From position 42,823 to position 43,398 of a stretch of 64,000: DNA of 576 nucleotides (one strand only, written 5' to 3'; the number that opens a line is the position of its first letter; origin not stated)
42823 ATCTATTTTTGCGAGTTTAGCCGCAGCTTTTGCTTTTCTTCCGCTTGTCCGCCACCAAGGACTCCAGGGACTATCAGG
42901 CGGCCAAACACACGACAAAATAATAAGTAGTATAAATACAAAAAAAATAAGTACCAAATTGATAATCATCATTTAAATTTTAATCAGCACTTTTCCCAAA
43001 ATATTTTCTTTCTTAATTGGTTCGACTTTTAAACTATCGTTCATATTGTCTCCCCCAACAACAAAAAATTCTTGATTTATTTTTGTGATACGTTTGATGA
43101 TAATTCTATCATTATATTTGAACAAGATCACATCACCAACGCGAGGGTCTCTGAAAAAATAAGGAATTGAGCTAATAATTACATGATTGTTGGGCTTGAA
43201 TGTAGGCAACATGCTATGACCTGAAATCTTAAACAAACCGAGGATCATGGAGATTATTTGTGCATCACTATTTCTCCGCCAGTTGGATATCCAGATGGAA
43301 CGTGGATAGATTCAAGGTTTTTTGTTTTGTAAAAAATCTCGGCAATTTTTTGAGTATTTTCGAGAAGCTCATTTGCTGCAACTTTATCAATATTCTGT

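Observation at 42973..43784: sodN-sodX pair with an extended, signal-peptide-like NiSOD leader ending AYA|HCD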

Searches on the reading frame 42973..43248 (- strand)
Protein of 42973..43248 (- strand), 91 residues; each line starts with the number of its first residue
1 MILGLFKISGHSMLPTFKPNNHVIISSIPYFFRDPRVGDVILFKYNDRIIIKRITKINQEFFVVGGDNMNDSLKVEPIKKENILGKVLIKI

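Call 4: search_protein_families(library=pfam, proteins=[window:42973-43248:-], max_evalue=0.01)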
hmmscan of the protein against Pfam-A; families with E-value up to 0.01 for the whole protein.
window:42973-43248:- (91 aa): 2 families
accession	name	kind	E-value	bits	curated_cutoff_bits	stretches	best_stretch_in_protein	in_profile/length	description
PF10502.14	Peptidase_S26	-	1.3e-10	41.9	22.9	1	3-54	23-77/168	Signal peptidase, peptidase S26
PF00717.28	Peptidase_S24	-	1.1e-07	32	23.3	1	5-87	37-115/116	Peptidase S24-like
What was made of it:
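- Checked: An ORF at 42973..43248(-) follows 5 nt downstream and encodes 91 aa. It matches Peptidase_S26 (1.3e-10) and Peptidase_S24 (1.1e-07) (call 4).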

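Call 10: search_solved_structures(query=window:42973-43248:-, max_evalue=1, show_alignments=3)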
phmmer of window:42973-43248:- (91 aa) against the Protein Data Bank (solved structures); distinct sequences matched with E-value up to 1: 2.
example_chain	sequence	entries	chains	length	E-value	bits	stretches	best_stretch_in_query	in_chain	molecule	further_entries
4nv4_A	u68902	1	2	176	0.0061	20.2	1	8-57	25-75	Signal peptidase I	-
2gno_A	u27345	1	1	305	0.69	13.6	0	10-90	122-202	DNA polymerase III, gamma subunit-related protein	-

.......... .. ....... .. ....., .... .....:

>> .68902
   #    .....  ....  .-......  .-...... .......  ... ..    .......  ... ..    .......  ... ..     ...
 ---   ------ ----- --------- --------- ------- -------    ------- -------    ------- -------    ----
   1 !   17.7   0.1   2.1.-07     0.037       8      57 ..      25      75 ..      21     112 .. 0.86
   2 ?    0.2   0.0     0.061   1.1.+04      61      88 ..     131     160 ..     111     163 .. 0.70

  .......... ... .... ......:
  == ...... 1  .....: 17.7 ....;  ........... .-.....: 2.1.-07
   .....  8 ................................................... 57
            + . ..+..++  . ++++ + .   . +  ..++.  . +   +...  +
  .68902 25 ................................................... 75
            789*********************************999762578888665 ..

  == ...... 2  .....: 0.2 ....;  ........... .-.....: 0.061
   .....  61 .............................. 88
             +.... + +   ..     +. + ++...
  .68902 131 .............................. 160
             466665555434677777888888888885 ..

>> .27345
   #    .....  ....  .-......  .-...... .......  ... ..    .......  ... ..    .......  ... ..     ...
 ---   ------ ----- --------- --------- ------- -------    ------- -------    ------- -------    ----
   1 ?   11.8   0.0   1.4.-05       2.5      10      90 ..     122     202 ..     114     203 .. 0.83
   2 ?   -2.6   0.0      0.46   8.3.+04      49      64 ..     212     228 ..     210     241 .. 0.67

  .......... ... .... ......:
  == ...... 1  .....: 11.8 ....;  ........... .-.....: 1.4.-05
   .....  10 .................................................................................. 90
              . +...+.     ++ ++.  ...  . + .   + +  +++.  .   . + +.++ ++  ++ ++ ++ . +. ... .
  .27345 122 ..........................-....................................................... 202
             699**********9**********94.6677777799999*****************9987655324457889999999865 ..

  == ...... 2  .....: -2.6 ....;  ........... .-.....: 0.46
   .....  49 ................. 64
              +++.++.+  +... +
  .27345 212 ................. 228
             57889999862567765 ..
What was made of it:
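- On SodX, NiSOD maturation protease (NCBIfam TIGR02754; MEROPS S26 relatives): Ser12 and Lys52 align to the signal peptidase I boxes (call 10).
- Closest known: Type I signal peptidases. Different: It lacks the large extra beta-domain: it is 91 aa against 176 aa or more for the signal peptidase chains matched (call 10).
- Checked: In that ORF, Ser12 (GHSMLPT) and Lys52 (IIKRI) align with the catalytic Ser and Lys boxes of B. anthracis signal peptidase I, 4nv4 (call 10).
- SodX has the dyad aligned to signal peptidase I (call 10).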

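Call 26: find_homologous_proteins(query=window:42973-43248:-)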
Query window:42973-43248:- (91 aa): 16 proteins with E <= 0.001 among 17 candidates.
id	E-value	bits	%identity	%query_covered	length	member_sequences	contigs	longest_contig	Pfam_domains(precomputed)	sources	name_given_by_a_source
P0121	1.1e-43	165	100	87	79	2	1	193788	PF10502.15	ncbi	-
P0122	2.6e-29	119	64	97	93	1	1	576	PF00717.29,PF10502.15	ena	-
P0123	1.8e-28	116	62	100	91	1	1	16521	PF00717.29,PF10502.15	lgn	-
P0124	6.2e-24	102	57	100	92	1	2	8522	PF00717.29,PF10502.15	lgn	-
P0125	1.4e-23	101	53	100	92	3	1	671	PF00717.29,PF10502.15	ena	-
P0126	1.5e-23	101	53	98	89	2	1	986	PF00717.29,PF10502.15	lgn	-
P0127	7.6e-23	98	56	100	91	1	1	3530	PF00717.29,PF10502.15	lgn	-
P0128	4.4e-22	96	56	100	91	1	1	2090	PF00717.29,PF10502.15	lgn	-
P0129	9.6e-22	95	48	100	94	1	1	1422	PF00717.29,PF10502.15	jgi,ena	-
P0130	1.3e-21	94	53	100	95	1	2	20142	PF00717.29,PF10502.15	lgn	-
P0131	9.4e-21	92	54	100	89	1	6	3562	PF00717.29,PF10502.15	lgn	-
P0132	1.8e-20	91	53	100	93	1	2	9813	PF00717.29,PF10502.15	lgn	-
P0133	2.1e-19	87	52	99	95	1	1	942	PF00717.29,PF10502.15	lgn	-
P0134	4.5e-17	80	45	97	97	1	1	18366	PF00717.29,PF10502.15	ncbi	-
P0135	1.3e-14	72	41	97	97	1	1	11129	PF00717.29,PF10502.15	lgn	-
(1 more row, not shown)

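Call 38: search_protein_families(library=ncbifam, proteins=[window:42973-43248:-], max_evalue=0.01)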
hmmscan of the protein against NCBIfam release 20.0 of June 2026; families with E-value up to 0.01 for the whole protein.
window:42973-43248:- (91 aa): 3 families
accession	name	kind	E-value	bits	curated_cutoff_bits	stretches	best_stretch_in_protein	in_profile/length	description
TIGR02227.1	sigpep_I_bact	equivalog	1.3e-11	44.6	47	1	4-55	21-75/162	signal peptidase I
TIGR02754.1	sod_Ni_protease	equivalog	8.1e-11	42.3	63.25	1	7-88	2-89/90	nickel-type superoxide dismutase maturation protease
TIGR02228.1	sigpep_I_arch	equivalog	9.5e-11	41.8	51.85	1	8-88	36-119/158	signal peptidase I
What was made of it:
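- Checked: The TIGR02754 model is 90 positions long and homologs are mostly 89-97 aa (one of 127) (calls 26, 38).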

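Call 41: predict_structure(alignment_id=A2)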
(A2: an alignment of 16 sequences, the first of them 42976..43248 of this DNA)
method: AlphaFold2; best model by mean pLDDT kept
length: 91 residues; sequences in the alignment: 16
mean_pLDDT: 88.6   pTM: 0.77
mean pLDDT of the five models: 88.6, 85.8, 84.0, 84.1, 82.9
residues with pLDDT >= 90: 46; 70-90: 43; 50-70: 2; < 50: 0
segments of 3 or more residues with pLDDT < 50: none
pLDDT, mean of each block of 10 residues (from residue 1): 86 87 91 90 91 92 87 83 91 84
secondary structure, 60 per line:
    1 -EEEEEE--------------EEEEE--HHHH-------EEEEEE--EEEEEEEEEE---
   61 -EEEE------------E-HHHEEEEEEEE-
elements in order: E2-7 E22-26 H29-32 E40-45 E48-57 E62-65 E83-90
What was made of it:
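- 42973..43248 (-): sodX, the NiSOD maturation protease (91 aa). It is a soluble S24/S26-fold Ser/Lys protease. The Ser12 codon is 43213..43215 and the Lys52 codon is 43093..43095. The AF2 model has pLDDT 88.6 (call 41).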

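Call 48: fold_search(model_id=the predicted structure, library=pdb)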
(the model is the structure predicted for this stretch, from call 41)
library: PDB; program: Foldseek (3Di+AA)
matches with E <= 10: 886; with E <= 0.001: 2
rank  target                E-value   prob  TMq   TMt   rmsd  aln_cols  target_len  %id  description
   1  4n31_B                6.8e-04  1.00  0.82  0.56   4.7       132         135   12  Structure and activity of Streptococcus pyogenes SipA: a signal peptidase homologue essential for pilus polymerisation (released 2014-08-20)
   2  4n31_A                6.8e-04  1.00  0.68  0.44   8.0       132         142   14  Structure and activity of Streptococcus pyogenes SipA: a signal peptidase homologue essential for pilus polymerisation (released 2014-08-20)
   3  6a2r_A                2.7e-03  1.00  0.64  0.60   3.1        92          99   20  Mycobacterium tuberculosis LexA C-domain II (released 2019-01-23)
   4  4wvg_A                3.3e-03  1.00  0.84  0.16   5.2       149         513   17  Crystal structure of the Type-I signal peptidase from Staphylococcus aureus (SpsB). (released 2015-09-23)
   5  6a2q                  4.6e-03  1.00  0.66  0.62   3.1        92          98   18  Mycobacterium tuberculosis LexA C-domain I (released 2019-01-23)
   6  6a2s_A                7.1e-03  1.00  0.71  0.65   2.9        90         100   18  Mycobacterium tuberculosis LexA C-domain S160A (released 2019-01-23)
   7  1jhf_B                7.5e-03  1.00  0.72  0.61   2.7        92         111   20  LEXA G85D MUTANT (released 2001-09-19)
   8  6a2t                  8.3e-03  1.00  0.66  0.64   3.2        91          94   18  Mycobacterium tuberculosis LexA C-domain K197A (released 2019-01-23)
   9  8gmt_A                9.3e-03  1.00  0.63  0.59   3.7        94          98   17  Structure of UmuD in complex with RecA filament (released 2022-12-21)
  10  4wvh_A                1.0e-02  1.00  0.83  0.16   5.3       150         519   17  Crystal structure of the Type-I signal peptidase from Staphylococcus aureus (SpsB) in complex with a substrate peptide (released 2015-09-23)
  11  3k3r_F                1.1e-02  1.00  0.65  0.37   3.3        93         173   18  Unrefined crystal structure of a LexA-DNA complex (released 2010-08-18)
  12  1f39_A                1.2e-02  1.00  0.62  0.57   4.2        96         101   17  CRYSTAL STRUCTURE OF THE LAMBDA REPRESSOR C-TERMINAL DOMAIN (released 2000-07-26)
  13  1ay9_A                1.3e-02  1.00  0.64  0.55   3.7        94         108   18  WILD-TYPE UMUD' FROM E. COLI (released 1998-01-28)
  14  4wvi_A                1.4e-02  1.00  0.84  0.16   2.5       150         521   16  Crystal structure of the Type-I signal peptidase from Staphylococcus aureus (SpsB) in complex with a substrate peptide (released 2015-09-23)
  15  3k2z_B                1.4e-02  1.00  0.72  0.36   2.5        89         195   17  Crystal structure of a LexA protein from Thermotoga maritima (released 2010-10-06)
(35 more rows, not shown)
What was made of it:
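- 42973..43248 (-): Foldseek hits SipA, SpsB and LexA/UmuD with TM up to 0.84 (call 48).
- On SodX, NiSOD maturation protease (NCBIfam TIGR02754; MEROPS S26 relatives): Foldseek hits SipA, SpsB, LexA and UmuD with TM 0.6-0.84 (call 48).
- Closest known: Type I signal peptidases. Same: SodX shares the fold and the Ser/Lys dyad (calls 10, 48).
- The predicted fold is S24/S26 (calls 41, 48).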
